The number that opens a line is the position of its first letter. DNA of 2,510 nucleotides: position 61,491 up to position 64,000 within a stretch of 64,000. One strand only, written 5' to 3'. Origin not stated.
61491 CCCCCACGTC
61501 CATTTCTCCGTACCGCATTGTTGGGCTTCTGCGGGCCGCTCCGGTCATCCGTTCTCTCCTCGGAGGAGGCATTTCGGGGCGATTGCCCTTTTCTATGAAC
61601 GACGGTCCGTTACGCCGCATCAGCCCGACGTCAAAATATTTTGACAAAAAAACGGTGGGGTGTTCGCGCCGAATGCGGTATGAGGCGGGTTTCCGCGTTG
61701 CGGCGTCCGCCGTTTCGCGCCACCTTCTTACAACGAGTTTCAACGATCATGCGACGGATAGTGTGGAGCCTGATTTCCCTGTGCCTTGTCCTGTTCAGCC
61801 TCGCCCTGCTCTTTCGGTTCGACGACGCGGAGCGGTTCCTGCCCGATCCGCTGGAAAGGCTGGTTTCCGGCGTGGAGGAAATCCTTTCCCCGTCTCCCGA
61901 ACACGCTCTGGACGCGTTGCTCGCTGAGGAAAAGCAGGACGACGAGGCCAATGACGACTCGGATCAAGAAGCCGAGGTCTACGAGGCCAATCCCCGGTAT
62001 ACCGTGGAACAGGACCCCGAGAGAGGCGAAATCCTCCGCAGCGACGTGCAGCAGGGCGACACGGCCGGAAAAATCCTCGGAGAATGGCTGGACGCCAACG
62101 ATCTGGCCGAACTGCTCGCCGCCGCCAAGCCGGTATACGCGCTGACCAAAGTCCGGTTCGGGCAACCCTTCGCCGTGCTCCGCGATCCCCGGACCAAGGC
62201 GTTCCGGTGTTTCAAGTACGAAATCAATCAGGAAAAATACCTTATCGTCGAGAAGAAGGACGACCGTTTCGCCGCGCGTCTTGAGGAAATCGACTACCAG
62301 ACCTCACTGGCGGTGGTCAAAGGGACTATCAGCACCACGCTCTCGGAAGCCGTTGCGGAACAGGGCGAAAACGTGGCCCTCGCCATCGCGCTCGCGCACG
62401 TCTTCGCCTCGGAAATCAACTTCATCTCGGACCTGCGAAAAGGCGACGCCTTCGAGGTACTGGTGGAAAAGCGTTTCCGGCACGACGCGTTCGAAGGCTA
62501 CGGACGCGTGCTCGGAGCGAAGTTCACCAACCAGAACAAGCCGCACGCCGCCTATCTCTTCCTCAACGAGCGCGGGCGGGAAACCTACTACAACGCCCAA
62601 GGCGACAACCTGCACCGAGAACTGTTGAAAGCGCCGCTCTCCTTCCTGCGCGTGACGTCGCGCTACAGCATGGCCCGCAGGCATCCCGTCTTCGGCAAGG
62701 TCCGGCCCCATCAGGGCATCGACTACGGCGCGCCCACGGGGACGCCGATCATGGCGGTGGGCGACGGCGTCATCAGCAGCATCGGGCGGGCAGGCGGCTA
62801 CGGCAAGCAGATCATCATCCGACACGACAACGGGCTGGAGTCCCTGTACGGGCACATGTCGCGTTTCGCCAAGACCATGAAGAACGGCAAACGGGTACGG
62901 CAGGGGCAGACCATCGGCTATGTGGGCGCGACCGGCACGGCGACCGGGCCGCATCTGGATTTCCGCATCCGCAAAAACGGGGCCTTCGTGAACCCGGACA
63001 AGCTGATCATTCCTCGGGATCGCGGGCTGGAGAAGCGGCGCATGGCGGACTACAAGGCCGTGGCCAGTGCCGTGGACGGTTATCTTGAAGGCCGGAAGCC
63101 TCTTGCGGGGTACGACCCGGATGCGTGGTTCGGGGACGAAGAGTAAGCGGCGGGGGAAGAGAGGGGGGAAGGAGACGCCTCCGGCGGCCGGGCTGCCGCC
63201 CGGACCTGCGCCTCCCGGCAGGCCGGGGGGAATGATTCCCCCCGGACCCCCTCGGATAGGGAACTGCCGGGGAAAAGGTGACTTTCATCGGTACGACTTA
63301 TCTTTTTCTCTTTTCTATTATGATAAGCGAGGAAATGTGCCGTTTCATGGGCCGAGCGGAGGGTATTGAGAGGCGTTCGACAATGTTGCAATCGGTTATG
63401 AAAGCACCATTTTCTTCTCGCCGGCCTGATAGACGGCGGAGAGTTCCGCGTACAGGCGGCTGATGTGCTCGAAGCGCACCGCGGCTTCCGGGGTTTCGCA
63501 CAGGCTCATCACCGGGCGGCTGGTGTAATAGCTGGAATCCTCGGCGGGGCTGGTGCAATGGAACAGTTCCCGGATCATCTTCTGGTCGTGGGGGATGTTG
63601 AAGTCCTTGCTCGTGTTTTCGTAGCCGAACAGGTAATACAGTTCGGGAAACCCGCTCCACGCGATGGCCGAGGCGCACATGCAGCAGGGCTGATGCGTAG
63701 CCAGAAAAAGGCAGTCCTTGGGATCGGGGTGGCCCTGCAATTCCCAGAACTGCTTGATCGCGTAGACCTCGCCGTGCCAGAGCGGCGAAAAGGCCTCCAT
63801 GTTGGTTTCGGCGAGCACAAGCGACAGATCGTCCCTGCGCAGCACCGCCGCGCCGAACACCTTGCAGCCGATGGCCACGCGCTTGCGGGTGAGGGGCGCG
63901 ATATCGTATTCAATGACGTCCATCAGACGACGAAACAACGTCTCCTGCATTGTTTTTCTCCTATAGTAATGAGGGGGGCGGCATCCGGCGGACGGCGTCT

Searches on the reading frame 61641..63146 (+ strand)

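Call 8: search_protein_families(library=pfam, proteins=[window:61641-63146:+], max_evalue=0.01)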
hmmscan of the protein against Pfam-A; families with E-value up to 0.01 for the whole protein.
window:61641-63146:+ (501 aa): 2 families
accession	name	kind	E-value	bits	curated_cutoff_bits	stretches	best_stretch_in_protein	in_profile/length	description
PF01551.29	Peptidase_M23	-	4e-33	113.9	28.7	1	356-452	2-96/96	Peptidase family M23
PF19425.4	Csd3_N2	-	9.2e-05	22.8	27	1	224-342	7-120/122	Csd3 second domain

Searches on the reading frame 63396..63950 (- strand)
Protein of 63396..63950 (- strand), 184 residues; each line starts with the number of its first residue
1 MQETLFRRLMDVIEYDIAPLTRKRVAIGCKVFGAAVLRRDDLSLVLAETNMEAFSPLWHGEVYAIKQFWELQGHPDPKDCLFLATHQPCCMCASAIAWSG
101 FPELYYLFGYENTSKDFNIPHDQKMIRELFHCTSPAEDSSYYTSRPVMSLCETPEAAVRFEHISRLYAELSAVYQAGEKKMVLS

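Call 8: search_protein_families(library=pfam, proteins=[window:63396-63950:-], max_evalue=0.01)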
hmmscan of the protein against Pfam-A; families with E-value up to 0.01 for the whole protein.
window:63396-63950:- (184 aa): 3 families
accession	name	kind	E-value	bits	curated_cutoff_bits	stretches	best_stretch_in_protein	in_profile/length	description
PF00383.29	dCMP_cyt_deam_1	-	2.4e-11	43.9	25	1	31-107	25-101/102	Cytidine and deoxycytidylate deaminase zinc-binding region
PF14437.12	MafB19-deam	-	3e-09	37.3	27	1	53-112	46-105/142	MafB19-like deaminase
PF14439.12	Bd3614-deam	-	0.00013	22.3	38.5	1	35-97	12-75/113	Bd3614-like deaminase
